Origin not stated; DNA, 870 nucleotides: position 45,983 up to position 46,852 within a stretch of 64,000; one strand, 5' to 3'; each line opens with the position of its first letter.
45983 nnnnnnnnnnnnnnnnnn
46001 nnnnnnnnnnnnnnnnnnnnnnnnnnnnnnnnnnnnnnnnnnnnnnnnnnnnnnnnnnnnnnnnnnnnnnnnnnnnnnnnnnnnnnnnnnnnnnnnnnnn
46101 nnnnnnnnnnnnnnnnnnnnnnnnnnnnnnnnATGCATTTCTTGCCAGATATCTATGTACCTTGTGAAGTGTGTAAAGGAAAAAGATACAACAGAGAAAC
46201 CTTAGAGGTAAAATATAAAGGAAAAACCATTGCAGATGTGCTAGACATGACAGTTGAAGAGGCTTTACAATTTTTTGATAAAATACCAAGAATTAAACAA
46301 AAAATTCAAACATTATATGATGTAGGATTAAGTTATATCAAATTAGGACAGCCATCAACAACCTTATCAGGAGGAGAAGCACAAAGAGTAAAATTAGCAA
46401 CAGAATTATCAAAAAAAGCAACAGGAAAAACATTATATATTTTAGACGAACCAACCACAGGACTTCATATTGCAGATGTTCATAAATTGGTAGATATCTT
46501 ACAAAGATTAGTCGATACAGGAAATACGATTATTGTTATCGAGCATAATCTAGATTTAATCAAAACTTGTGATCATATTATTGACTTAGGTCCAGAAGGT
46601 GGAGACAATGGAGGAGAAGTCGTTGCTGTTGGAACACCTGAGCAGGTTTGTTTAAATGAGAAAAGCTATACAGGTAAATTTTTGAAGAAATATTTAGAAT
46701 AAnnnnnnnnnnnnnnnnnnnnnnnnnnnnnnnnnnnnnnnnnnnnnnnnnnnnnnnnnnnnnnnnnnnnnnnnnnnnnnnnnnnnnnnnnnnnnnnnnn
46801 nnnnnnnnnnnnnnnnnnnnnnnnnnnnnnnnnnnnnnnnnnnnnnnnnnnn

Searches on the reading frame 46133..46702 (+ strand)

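Call 59: search_protein_families(library=pfam, proteins=[window:46133-46702:+], max_evalue=0.00001)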
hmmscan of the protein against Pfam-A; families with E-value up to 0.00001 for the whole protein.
window:46133-46702:+ (189 aa): 1 family
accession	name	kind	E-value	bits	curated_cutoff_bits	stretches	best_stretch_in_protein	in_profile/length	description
PF00005.33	ABC_tran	-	2.9e-06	28.4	25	1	39-109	74-137/137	ABC transporter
